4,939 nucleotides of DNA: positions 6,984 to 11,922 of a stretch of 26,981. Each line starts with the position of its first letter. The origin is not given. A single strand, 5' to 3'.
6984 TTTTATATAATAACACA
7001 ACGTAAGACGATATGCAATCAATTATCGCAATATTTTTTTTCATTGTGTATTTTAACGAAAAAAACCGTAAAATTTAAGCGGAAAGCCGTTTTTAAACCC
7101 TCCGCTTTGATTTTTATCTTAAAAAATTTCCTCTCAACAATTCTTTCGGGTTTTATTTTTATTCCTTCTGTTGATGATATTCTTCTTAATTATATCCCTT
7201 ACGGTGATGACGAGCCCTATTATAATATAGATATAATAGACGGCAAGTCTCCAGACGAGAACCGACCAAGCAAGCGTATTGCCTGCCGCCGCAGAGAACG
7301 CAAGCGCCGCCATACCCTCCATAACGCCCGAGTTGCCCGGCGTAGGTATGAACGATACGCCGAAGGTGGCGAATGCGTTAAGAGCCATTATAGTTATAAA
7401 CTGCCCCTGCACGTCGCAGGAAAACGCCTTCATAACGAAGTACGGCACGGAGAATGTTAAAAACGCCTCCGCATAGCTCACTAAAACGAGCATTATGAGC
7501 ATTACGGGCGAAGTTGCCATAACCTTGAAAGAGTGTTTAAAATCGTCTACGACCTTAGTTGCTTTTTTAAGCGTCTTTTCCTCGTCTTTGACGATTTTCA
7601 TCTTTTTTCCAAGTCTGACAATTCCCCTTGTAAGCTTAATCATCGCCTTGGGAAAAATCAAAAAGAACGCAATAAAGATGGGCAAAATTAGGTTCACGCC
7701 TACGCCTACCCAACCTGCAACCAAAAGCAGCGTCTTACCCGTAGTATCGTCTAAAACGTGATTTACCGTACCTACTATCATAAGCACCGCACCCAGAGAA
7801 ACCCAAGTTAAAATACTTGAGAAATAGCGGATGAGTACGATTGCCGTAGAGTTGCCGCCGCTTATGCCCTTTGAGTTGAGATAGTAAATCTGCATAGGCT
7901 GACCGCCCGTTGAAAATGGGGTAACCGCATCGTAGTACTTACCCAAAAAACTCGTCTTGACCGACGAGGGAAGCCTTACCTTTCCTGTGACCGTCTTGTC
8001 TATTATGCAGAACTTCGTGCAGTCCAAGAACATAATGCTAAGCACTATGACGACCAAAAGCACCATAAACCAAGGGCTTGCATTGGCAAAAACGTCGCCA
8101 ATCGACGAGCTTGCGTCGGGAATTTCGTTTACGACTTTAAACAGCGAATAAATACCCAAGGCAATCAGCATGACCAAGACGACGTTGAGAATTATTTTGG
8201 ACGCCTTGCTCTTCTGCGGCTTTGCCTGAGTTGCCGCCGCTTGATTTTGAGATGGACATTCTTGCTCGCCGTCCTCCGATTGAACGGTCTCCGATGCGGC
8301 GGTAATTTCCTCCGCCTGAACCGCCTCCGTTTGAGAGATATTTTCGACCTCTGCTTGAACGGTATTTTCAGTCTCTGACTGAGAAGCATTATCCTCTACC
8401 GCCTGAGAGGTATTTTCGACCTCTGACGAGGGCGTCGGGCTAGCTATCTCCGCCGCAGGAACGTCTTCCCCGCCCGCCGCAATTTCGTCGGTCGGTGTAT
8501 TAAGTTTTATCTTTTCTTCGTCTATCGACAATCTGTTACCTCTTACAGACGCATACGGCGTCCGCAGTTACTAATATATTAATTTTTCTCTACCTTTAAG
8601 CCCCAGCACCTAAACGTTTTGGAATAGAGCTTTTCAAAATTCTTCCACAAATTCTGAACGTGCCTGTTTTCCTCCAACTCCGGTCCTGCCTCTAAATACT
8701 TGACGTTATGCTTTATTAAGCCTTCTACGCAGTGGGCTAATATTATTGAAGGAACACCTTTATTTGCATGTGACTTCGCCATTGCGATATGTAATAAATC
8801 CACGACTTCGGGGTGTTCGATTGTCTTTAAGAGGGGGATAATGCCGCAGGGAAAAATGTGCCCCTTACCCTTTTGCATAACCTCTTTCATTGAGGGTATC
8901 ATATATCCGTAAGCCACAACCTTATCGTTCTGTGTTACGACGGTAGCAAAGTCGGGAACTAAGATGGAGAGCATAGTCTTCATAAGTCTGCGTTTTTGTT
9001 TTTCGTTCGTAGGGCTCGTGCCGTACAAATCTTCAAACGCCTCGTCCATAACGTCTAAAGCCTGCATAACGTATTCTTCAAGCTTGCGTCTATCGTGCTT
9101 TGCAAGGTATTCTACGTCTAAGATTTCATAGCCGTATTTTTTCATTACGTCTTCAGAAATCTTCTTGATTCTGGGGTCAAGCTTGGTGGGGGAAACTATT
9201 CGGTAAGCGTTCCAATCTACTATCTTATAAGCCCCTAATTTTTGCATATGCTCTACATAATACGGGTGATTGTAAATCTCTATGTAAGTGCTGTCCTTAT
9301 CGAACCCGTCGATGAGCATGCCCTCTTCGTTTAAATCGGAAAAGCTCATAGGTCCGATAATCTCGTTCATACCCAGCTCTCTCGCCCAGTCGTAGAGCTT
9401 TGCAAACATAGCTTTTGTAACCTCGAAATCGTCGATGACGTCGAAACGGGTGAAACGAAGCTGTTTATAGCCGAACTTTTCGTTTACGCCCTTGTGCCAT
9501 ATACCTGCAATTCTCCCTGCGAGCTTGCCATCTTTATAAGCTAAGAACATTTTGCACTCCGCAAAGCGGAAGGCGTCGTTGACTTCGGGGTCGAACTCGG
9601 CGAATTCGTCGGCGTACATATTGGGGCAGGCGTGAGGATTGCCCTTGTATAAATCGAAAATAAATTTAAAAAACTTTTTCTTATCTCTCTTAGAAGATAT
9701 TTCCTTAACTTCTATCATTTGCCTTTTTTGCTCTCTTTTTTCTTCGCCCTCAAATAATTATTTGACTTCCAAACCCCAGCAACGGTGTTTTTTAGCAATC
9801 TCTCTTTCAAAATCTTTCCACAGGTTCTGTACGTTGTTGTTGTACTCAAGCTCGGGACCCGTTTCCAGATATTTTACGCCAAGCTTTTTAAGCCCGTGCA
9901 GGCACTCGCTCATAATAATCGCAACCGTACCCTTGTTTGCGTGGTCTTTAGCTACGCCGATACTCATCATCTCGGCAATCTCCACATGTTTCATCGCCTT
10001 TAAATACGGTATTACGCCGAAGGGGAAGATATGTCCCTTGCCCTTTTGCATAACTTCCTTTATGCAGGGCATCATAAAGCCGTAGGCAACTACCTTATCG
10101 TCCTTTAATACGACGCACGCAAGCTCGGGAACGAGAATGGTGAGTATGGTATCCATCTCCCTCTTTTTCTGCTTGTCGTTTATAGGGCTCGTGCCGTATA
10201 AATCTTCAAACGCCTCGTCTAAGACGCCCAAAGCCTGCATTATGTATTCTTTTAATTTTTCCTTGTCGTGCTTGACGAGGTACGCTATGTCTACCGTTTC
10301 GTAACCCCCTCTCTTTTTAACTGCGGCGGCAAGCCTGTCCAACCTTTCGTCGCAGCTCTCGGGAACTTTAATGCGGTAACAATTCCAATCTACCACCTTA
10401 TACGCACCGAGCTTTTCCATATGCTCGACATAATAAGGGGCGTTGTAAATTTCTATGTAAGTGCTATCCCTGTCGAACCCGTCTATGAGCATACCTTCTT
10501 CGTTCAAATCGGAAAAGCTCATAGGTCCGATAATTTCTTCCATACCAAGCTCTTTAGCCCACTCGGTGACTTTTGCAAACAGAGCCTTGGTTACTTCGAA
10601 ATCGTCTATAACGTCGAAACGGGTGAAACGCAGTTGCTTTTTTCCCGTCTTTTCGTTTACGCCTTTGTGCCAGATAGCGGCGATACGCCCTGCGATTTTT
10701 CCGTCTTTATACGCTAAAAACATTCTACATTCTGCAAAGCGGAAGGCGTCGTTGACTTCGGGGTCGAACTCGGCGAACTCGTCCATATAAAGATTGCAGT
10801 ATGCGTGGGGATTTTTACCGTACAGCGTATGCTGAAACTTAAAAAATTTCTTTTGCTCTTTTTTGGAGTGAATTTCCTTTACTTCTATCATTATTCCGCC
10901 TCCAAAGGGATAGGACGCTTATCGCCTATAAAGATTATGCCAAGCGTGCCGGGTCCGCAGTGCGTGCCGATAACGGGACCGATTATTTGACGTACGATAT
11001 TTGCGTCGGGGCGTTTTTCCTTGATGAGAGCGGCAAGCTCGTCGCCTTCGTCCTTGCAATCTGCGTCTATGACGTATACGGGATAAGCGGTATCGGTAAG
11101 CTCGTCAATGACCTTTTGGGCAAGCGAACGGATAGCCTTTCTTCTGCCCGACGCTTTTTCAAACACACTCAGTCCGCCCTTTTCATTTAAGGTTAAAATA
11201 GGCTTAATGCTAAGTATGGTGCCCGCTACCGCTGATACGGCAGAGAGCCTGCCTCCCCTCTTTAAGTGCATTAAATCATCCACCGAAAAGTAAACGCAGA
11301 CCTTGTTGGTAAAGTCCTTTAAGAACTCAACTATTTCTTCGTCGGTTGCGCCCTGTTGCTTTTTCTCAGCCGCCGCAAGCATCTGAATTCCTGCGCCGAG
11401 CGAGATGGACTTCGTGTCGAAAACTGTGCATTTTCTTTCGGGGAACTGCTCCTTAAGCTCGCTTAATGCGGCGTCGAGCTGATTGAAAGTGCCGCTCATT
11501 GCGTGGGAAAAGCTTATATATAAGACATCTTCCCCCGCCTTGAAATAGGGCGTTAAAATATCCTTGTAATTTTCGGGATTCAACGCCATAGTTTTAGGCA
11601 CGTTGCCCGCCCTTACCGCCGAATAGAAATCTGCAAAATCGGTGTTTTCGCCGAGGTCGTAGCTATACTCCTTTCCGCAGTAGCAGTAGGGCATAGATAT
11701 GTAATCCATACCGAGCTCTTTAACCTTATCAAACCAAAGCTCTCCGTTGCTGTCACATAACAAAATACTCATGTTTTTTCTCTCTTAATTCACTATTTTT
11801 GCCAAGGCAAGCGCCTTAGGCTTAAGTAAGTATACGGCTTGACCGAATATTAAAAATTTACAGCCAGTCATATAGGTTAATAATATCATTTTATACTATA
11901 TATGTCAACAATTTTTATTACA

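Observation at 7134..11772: Candidate clostridial lipid N-acylation operon: DegV + two ceramide-synthase-like GNATs + flippase-like protein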

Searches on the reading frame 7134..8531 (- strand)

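Call 3: search_protein_families(library=pfam, proteins=[window:7134-8531:-], max_evalue=0.01)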
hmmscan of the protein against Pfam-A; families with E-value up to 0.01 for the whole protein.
window:7134-8531:- (465 aa): 2 families
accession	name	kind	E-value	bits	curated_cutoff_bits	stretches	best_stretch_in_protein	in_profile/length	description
PF03706.18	LPG_synthase_TM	-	2.2e-34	119.8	33.4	1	142-439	22-302/302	Lysylphosphatidylglycerol synthase TM region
PF19779.4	DUF6264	-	0.0077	16.9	31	1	52-149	24-106/183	Family of unknown function (DUF6264)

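Call 4: search_protein_families(library=ncbifam, proteins=[window:7134-8531:-], max_evalue=0.01)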
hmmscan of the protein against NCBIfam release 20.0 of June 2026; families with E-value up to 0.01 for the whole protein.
window:7134-8531:- (465 aa): 4 families
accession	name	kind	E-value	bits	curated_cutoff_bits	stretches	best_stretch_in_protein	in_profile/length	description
TIGR00374.1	TIGR00374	subfamily_domain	3.9e-24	85.7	43.2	1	119-444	9-311/323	flippase-like domain-containing protein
NF053789.1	GlcN_PG_flip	equivalog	1.1e-12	47.9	320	1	151-442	35-313/327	glucosaminyl phosphatidylglycerol flippase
NF047909.1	CellAnchorMapZStrp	equivalog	0.0002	20.3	700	1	35-135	89-189/474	cell division site-positioning protein MapZ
NF033483.0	PknB_PASTA_kin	equivalog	0.0086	15.1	450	0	44-135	264-357/563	Stk1 family PASTA domain-containing Ser/Thr kinase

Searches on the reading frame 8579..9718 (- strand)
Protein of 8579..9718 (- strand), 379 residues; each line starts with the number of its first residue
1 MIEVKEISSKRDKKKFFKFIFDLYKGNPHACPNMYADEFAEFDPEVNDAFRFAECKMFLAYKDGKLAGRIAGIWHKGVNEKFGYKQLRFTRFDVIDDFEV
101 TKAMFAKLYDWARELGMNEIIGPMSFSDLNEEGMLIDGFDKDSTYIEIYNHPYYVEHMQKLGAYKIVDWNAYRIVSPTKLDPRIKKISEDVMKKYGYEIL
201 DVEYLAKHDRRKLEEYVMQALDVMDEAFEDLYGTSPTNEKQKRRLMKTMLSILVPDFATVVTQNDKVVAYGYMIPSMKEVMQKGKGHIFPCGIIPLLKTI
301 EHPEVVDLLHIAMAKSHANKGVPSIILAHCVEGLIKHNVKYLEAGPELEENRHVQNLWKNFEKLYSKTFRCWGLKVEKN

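Call 3: search_protein_families(library=pfam, proteins=[window:8579-9718:-], max_evalue=0.01)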
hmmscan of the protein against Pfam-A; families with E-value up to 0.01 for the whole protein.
window:8579-9718:- (379 aa): 1 family
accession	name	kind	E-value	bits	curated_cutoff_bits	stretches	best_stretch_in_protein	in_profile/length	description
PF00583.31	Acetyltransf_1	-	6.6e-05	23.6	20.7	0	257-359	34-113/116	Acetyltransferase (GNAT) family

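Call 4: search_protein_families(library=ncbifam, proteins=[window:8579-9718:-], max_evalue=0.01)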
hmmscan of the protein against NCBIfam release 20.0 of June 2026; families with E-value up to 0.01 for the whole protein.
window:8579-9718:- (379 aa): 1 family
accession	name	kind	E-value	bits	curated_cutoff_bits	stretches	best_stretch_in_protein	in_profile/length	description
NF005577.0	PRK07269.1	equivalog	0.00032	20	620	1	89-311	86-302/364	cystathionine gamma-synthase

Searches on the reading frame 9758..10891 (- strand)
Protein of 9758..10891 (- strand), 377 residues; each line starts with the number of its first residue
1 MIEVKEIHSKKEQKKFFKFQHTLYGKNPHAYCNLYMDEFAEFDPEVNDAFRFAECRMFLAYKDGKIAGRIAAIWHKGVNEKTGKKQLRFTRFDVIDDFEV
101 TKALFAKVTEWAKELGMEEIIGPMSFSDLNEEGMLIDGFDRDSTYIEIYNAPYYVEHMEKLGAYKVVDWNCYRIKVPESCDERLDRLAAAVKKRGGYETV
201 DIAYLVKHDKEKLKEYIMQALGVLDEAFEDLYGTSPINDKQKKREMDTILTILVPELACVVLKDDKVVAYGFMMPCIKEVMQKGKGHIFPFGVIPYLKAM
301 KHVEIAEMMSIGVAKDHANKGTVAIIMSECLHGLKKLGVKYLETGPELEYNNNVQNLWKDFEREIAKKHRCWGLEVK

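Call 3: search_protein_families(library=pfam, proteins=[window:9758-10891:-], max_evalue=0.01)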
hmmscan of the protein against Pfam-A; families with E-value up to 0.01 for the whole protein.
window:9758-10891:- (377 aa): 1 family
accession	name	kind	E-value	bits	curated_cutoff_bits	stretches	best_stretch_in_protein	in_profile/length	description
PF00583.31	Acetyltransf_1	-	1.2e-06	29.2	20.7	0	252-359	29-113/116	Acetyltransferase (GNAT) family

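Call 4: search_protein_families(library=ncbifam, proteins=[window:9758-10891:-], max_evalue=0.01)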
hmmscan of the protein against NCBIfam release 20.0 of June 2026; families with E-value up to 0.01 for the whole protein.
window:9758-10891:- (377 aa): 0 families

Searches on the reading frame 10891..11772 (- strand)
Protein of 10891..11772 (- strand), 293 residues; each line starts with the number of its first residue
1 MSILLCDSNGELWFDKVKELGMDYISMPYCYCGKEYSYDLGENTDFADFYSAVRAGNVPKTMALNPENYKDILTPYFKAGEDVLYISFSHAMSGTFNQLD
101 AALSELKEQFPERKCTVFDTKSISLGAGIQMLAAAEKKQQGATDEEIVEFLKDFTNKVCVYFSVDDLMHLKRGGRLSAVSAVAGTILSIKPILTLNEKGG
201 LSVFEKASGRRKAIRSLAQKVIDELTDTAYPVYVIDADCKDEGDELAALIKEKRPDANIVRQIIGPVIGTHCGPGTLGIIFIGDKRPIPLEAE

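Call 3: search_protein_families(library=pfam, proteins=[window:10891-11772:-], max_evalue=0.01)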
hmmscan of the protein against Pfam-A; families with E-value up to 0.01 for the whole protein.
window:10891-11772:- (293 aa): 2 families
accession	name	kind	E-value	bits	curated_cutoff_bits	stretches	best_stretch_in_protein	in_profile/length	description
PF02645.21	DegV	-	3.1e-61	207.6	27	1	6-282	6-278/280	Uncharacterised protein, DegV family COG1307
PF13684.11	FakA-like_C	-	0.00065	19.6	23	1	103-259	62-199/216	Fatty acid kinase subunit A-like, C-terminal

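Call 4: search_protein_families(library=ncbifam, proteins=[window:10891-11772:-], max_evalue=0.01)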
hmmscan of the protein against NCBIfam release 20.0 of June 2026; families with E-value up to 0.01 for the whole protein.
window:10891-11772:- (293 aa): 2 families
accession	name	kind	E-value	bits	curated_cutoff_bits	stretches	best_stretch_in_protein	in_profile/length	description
TIGR00762.1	DegV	domain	7e-68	228.8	99.7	1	4-282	3-276/276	DegV family EDD domain-containing protein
NF038249.1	fatty_FakB1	equivalog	9.7e-33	113.5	350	1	81-284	83-282/286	fatty acid kinase binding subunit FakB1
